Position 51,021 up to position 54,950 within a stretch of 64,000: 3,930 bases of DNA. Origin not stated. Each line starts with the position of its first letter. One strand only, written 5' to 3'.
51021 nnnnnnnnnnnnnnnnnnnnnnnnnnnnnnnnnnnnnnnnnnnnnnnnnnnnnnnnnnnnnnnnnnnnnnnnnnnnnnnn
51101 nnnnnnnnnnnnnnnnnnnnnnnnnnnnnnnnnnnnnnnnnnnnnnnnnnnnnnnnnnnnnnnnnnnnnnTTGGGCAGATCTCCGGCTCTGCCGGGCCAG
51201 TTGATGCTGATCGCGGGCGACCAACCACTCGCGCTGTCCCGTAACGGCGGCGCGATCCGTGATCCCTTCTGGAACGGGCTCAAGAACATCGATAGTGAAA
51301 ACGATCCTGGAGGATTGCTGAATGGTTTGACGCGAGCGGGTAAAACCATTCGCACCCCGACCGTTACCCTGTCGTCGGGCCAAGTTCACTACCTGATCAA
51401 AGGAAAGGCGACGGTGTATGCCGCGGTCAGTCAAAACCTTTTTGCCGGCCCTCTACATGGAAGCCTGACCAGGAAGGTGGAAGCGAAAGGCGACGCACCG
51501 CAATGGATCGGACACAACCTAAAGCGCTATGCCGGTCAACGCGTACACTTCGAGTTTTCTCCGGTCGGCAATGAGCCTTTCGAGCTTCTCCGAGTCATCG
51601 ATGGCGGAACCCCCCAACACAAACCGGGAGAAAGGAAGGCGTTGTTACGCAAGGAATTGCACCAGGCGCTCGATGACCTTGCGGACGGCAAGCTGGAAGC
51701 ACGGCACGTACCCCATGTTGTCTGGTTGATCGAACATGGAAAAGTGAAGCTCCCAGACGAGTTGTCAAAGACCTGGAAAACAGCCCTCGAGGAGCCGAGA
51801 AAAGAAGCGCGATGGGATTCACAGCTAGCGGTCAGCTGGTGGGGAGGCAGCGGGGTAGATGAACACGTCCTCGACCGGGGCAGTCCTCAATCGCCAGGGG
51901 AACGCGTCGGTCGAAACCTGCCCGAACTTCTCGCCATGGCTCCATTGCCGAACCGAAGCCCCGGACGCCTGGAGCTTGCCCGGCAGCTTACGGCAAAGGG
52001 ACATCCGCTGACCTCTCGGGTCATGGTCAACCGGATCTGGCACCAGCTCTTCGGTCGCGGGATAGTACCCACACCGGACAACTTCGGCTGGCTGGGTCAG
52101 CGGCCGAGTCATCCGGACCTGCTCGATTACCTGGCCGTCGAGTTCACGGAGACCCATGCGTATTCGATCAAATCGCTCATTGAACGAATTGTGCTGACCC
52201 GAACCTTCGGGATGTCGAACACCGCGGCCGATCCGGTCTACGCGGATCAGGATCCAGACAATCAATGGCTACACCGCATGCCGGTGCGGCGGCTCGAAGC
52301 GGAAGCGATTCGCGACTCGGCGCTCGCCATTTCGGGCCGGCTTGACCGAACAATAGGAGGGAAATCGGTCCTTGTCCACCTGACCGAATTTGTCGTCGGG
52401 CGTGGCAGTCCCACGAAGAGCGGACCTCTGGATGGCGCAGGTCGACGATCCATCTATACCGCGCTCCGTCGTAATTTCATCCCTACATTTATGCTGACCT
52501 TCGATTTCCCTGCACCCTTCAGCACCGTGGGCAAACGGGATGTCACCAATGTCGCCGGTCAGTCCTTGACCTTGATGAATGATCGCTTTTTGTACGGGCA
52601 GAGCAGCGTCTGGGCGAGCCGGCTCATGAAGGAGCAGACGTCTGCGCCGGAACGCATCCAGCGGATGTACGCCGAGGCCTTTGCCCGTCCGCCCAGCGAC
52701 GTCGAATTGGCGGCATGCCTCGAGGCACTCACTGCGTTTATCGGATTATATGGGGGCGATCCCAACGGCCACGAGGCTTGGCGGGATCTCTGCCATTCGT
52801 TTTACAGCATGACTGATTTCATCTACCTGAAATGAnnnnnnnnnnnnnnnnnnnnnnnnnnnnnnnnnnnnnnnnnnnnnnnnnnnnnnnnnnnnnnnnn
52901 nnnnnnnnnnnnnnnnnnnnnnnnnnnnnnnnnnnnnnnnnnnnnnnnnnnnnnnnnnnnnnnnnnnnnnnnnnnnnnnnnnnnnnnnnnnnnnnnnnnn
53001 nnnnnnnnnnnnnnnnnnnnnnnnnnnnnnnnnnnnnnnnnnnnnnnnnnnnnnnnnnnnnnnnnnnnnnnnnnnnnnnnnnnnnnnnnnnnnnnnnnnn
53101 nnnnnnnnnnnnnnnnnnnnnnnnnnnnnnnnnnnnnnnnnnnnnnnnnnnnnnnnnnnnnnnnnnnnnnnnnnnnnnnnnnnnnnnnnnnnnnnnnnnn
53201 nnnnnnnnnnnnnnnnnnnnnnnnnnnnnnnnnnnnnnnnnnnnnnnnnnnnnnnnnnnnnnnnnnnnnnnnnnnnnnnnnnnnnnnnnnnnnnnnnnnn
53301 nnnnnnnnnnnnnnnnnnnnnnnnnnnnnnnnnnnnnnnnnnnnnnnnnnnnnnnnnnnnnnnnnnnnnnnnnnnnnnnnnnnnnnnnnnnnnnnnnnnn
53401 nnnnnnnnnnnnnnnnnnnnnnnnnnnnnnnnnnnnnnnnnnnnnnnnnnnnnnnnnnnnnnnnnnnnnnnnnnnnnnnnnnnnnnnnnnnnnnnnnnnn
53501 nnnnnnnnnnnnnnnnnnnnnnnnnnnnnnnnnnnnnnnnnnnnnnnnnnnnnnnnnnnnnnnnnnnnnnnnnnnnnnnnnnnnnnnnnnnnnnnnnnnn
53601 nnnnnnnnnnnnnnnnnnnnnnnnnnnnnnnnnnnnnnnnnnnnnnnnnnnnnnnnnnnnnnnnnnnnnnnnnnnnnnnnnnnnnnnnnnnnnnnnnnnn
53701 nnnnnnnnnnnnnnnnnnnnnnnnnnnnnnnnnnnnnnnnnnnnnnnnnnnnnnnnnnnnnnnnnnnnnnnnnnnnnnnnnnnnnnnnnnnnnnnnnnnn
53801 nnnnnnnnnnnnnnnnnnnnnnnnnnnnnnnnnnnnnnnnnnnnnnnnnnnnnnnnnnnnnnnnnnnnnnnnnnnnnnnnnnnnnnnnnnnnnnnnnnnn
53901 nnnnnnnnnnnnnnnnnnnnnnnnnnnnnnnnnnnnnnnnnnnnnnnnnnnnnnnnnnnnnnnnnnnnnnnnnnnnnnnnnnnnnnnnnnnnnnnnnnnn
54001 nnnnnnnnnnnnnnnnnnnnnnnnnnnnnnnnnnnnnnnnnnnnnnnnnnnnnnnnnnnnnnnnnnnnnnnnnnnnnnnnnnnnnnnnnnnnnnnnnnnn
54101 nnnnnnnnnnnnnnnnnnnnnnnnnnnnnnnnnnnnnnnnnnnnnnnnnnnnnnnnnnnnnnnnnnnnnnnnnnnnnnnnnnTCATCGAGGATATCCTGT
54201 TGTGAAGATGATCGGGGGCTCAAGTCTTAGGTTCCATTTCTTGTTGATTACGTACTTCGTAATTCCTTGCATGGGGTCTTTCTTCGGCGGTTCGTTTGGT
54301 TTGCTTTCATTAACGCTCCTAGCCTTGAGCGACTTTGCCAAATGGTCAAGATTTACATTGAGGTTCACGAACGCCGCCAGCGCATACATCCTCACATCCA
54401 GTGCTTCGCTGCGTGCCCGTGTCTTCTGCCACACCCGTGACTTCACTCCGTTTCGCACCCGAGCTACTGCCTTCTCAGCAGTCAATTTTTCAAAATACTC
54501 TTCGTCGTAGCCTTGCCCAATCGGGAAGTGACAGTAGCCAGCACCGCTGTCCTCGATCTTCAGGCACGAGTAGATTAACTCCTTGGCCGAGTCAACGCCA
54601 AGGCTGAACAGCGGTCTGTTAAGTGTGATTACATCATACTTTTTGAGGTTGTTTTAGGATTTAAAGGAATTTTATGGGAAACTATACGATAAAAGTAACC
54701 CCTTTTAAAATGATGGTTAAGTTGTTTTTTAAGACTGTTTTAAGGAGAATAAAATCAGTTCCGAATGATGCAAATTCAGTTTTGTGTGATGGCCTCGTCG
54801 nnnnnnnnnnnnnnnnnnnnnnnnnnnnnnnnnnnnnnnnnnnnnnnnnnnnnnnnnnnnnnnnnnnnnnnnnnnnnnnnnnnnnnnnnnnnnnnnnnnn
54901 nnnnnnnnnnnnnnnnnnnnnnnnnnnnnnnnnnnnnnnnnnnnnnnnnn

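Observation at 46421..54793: Imperfect 17-bp direct repeats mimic a gene 3' end and bracket an 8.3-kb insertion that seems to have split a PSD1/DUF1501 operon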

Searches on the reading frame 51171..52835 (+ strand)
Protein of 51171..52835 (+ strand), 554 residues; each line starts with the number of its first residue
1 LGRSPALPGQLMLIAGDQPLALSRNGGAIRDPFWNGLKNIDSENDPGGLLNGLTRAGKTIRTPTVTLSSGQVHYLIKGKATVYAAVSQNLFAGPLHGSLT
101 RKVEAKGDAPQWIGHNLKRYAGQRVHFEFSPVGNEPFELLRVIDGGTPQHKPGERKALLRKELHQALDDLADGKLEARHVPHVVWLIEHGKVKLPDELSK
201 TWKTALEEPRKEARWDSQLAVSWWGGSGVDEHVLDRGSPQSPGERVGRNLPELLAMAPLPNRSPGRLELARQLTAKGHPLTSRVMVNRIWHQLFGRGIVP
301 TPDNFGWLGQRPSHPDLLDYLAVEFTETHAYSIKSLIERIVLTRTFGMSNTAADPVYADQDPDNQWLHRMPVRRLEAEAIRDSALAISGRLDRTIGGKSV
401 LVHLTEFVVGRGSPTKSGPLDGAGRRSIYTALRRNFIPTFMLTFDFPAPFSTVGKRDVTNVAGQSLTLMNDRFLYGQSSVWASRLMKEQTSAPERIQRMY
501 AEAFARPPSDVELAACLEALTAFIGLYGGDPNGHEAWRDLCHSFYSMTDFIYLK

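Call 9: search_protein_families(library=pfam, proteins=[window:51171-52835:+], max_evalue=0.01)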
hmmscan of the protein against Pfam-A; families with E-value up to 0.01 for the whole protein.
window:51171-52835:+ (554 aa): 1 family
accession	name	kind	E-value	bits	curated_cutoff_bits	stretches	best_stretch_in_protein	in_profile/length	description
PF07587.16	PSD1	-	5.3e-80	268.8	28.5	1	265-519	1-243/244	Protein of unknown function (DUF1553)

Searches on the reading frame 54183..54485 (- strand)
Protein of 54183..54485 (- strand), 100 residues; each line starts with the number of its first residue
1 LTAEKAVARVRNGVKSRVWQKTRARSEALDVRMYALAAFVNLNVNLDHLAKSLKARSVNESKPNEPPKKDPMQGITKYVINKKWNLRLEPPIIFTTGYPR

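Call 9: search_protein_families(library=pfam, proteins=[window:54183-54485:-], max_evalue=0.01)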
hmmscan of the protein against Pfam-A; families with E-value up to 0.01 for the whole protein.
window:54183-54485:- (100 aa): 1 family
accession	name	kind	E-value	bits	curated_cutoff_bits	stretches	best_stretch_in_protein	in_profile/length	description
PF20454.4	GpA_nuclease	-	3.1e-08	33.6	22.5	1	1-45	245-290/294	Terminase large subunit gpA, endonuclease domain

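Call 20: find_related_loci(query=window:54183-54485:-, collection=viral_contigs, flank=10000)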
Query window:54183-54485:- (100 aa) in viral_contigs; peptide patterns used: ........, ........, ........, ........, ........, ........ (x = any residue, [..] = any of these).
15 stretches matched a pattern; 2 encode a relative of the query (tblastn E <= 1e-3); 2 distinct loci.
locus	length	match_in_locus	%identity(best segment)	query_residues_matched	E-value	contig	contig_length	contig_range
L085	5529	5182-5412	84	1-77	3e-42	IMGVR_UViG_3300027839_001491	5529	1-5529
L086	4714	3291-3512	69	1-75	9e-31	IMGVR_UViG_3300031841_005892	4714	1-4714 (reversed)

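Call 21: search_dna_similar(query=window:54183-54485:-, collection=phages, mode=protein, max_evalue=0.001, max_rows=15)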
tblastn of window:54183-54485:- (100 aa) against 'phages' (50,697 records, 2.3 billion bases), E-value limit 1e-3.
Records with a match: 25; places in all: 25; records where one place covers at least 80% of the query: 0.
Best place of each record, by identity: <60% 25.
By first word of the organism name: Wolbachia 12; Roseobacter 6; Pseudomonas 4; Achromobacter 2; Bacteriophage 1.
By host as written in the record: - 5; Roseobacter sp. FZCC0197 3; Wolbachia endosymbiont wVitA of Nasonia vitripennis 3; Achromobacter sp. 2; Pseudomonas aeruginosa UVA4 2; Wolbachia sp. wMel_KL 2; Roseobacter sp. FZCC0196 1; Roseobacter sp. FZCC1911 1; and 6 more.
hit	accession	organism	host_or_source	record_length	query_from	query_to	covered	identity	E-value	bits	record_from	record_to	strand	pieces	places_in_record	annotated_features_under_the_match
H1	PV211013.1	Roseobacter phage CRP-823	Roseobacter sp. FZCC0197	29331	1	69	69%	46.4%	7e-8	54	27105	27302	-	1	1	terminase large subunit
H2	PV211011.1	Roseobacter phage CRP-821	Roseobacter sp. FZCC0197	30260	1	69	69%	44.9%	2e-7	52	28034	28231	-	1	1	terminase large subunit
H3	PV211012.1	Roseobacter phage CRP-822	Roseobacter sp. FZCC0197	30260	1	69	69%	44.9%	2e-7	52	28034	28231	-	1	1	terminase large subunit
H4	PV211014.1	Roseobacter phage CRP-831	Roseobacter sp. FZCC0196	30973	1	69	69%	44.9%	2e-7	52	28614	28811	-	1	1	terminase large subunit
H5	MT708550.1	Achromobacter phage Mano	Achromobacter sp.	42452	1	60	60%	47.5%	3e-5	46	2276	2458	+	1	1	terminase large subunit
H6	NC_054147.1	Achromobacter phage Mano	Achromobacter sp.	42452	1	60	60%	47.5%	3e-5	46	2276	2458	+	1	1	terminase large subunit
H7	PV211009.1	Roseobacter phage CRP-701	Roseobacter sp. FZCC1911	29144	1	56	56%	44.6%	1e-7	53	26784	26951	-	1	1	terminase large subunit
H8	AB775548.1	Pseudomonas phage PPpW-3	-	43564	1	53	53%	46.3%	4e-4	43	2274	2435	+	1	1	putative terminase, large subunit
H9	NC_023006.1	Pseudomonas phage PPpW-3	-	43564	1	53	53%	46.3%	4e-4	43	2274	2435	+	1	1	terminase large subunit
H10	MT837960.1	Bacteriophage sp.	human fecal samples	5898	1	54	54%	44.6%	6e-5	45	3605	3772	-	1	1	record has no annotation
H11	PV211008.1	Roseobacter phage CRP-406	Roseobacter sp. FZCC0037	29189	1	51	51%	47.1%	2e-7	53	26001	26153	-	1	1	terminase large subunit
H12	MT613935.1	Pseudomonas phage Persinger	Pseudomonas aeruginosa UVA4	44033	1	51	51%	46.2%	7e-4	42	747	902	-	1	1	terminase large subunit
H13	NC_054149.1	Pseudomonas phage Persinger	Pseudomonas aeruginosa UVA4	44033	1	51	51%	46.2%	7e-4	42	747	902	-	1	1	terminase large subunit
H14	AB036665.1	Wolbachia phage WO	-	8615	1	45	45%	44.4%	4e-5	46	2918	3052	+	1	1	orf2: similar to terminase large subunit of lambda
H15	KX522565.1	Wolbachia phage WO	wVitA Wolbachia of Nasonia vitripennis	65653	1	45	45%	44.4%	8e-5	45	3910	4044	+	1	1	terminase large subunit family protein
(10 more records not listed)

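Call 49: find_related_loci(query=L085:3547-5454:+, collection=viral_contigs, flank=10000)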
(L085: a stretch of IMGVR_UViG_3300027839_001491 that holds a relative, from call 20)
Query L085:3547-5454:+ (635 aa) in viral_contigs; peptide patterns used: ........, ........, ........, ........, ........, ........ (x = any residue, [..] = any of these).
60 stretches matched a pattern; 57 encode a relative of the query (tblastn E <= 1e-3); 57 distinct loci.
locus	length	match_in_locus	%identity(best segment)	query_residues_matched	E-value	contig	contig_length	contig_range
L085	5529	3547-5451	100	1-635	0e+0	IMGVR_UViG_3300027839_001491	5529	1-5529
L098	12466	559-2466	85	1-635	0e+0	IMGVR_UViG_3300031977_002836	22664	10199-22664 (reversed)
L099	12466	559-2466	85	1-635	0e+0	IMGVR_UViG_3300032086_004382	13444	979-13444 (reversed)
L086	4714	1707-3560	76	18-635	0e+0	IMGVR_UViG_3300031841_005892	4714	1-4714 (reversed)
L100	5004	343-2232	73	1-635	0e+0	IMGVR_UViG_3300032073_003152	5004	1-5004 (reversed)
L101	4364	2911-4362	73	18-501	0e+0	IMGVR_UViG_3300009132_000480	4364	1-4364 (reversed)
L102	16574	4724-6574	55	18-635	0e+0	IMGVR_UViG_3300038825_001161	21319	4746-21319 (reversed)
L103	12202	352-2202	55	18-635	0e+0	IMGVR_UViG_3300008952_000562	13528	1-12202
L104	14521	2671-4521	55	18-635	0e+0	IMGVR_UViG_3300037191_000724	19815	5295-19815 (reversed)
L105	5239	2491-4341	55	18-635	0e+0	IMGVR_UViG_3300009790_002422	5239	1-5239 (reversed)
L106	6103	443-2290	55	18-634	0e+0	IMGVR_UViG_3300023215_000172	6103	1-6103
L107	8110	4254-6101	53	18-634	0e+0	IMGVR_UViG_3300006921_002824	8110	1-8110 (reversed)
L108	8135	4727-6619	53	7-635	0e+0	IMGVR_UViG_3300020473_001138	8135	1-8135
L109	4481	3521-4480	99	1-320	0e+0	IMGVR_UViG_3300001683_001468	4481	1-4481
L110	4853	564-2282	55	19-598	0e+0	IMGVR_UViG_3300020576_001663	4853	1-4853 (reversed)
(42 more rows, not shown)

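Call 52: search_protein_families(library=pfam, proteins=[L098:2321-2770:+, L098:2767-3561:-, L098:3641-4018:-, L098:4109-4708:+, L098:4705-6117:+, L098:5960-7984:+, L098:8386-8832:+, L098:9091-9948:+, L098:10470-10862:+, L098:10869-11465:+], max_evalue=0.01)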
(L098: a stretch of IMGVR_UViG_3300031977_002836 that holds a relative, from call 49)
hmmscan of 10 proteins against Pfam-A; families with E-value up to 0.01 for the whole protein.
L098:2321-2770:+ (149 aa): 2 families
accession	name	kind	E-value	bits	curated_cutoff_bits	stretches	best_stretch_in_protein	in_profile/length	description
PF20573.4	DUF6782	-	0.00088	19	27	1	46-107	43-101/241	Putative metallopeptidase family (DUF6782)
PF14247.12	DUF4344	-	0.002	18.4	29.6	1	89-138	86-135/220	Putative metallopeptidase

L098:2767-3561:- (264 aa): 8 families
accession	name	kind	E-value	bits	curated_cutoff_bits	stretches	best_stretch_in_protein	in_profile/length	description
PF00023.36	Ank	-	4.1e-33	112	21.1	3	132-160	4-32/33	Ankyrin repeat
PF12796.13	Ank_2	-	8.3e-32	110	27.3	2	102-193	3-90/90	Ankyrin repeats (3 copies)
PF13637.12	Ank_4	-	3.6e-31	107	22.7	3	141-183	8-50/50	Ankyrin repeats (many copies)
PF13857.12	Ank_5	-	1.1e-27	96.2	27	3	149-201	1-54/56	Ankyrin repeats (many copies)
PF13606.12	Ank_3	-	5.8e-22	75.5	22.3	2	163-190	2-29/30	Ankyrin repeat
PF24521.3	Ank_KRIT1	-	7.1e-10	39.2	80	2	98-185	20-107/149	KRIT1 ankyrin-repeats domain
PF23745.1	ANK_LRRK2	-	0.00031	21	27.5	0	132-218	33-115/130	LRRK2 ANK repeat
PF06128.16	Shigella_OspC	-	0.0065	16.7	25.6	0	199-257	229-290/292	Shigella flexneri OspC protein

L098:3641-4018:- (125 aa): 3 families
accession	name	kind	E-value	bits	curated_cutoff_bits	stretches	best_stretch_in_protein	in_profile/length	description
PF12728.13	HTH_17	-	4.6e-13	49.7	27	1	72-121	1-49/51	Helix-turn-helix domain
PF13411.12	MerR_1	-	5.8e-05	23.6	21.6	1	73-119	1-47/69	MerR HTH family regulatory protein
PF00376.29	MerR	-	0.00034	20.8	28.2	1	74-109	1-37/38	MerR family regulatory protein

L098:4109-4708:+ (199 aa): 0 families

L098:4705-6117:+ (470 aa): 1 family
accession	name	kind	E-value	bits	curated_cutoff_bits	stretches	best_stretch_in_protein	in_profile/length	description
PF05136.18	Phage_portal_2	-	6.5e-103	345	32.9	1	28-364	2-354/354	Phage portal protein, lambda family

L098:5960-7984:+ (674 aa): 2 families
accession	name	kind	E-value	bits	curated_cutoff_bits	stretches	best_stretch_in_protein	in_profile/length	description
PF05065.19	Phage_capsid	-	7.7e-44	150.6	24.2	1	397-668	1-279/280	Phage capsid family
PF04586.22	Peptidase_S78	-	3.3e-09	37.5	21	1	124-223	52-153/165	Caudovirus prohead serine protease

L098:8386-8832:+ (148 aa): 0 families

L098:9091-9948:+ (285 aa): 0 families

L098:10470-10862:+ (130 aa): 0 families

L098:10869-11465:+ (198 aa): 0 families

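Call 54: find_related_loci(query=L098:10869-11465:+, collection=viral_contigs, flank=10000)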
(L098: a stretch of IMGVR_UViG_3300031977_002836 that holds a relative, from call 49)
Query L098:10869-11465:+ (198 aa) in viral_contigs; peptide patterns used: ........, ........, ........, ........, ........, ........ (x = any residue, [..] = any of these).
5 stretches matched a pattern; 2 encode a relative of the query (tblastn E <= 1e-3); 2 distinct loci.
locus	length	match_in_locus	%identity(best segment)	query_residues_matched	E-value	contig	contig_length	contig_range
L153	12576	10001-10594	99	1-198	3e-133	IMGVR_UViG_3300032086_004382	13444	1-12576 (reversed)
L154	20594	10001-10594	99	1-198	3e-133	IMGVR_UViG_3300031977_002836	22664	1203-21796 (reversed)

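Call 68: search_protein_families(library=phrogs, proteins=[window:54183-54485:-, L098:4109-4708:+, L098:3641-4018:-], max_evalue=0.001)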
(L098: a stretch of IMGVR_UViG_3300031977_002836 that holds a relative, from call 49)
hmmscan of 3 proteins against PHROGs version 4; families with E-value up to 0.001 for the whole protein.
window:54183-54485:- (100 aa): 2 families
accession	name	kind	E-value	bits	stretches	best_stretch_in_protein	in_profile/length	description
phrog_15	-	head and packaging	5e-10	39.3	1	1-71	878-956/1330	terminase large subunit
phrog_3028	-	unknown function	1.6e-09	38.9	1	1-68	120-186/203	-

L098:4109-4708:+ (199 aa): 2 families
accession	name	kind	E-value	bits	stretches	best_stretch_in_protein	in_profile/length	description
phrog_5774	-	connector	2.1e-39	135.9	1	9-173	3-165/177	head-tail joining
phrog_118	-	connector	0.00038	21.4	1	133-177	26-70/76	head-tail adaptor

L098:3641-4018:- (125 aa): 8 families
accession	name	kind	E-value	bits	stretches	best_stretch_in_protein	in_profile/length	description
phrog_66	-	integration and excision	9.7e-09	36.4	1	60-122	81-143/412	excisionase and transcriptional regulator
phrog_28156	-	unknown function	1.2e-07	32.9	1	68-119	5-56/156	-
phrog_7338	-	unknown function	6.8e-06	27.3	1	45-121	7-79/87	-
phrog_668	-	DNA, RNA and nucleotide metabolism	5.2e-05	24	1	70-120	61-111/181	HTH DNA binding protein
phrog_19174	-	unknown function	8.4e-05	23.7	1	54-120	25-91/100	-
phrog_6401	-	DNA, RNA and nucleotide metabolism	0.00026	21.8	1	68-119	5-56/64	DNA binding protein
phrog_597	-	DNA, RNA and nucleotide metabolism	0.00051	21.1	1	43-119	83-161/200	DNA binding protein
phrog_11671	-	unknown function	0.00099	20.2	0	71-116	6-52/146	-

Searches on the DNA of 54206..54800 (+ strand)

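Call 79: search_dna_similar(query=window:54206-54800:+, collection=phages, mode=distant, max_rows=8)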
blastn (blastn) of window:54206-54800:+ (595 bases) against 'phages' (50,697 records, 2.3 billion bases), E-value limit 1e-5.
No match.
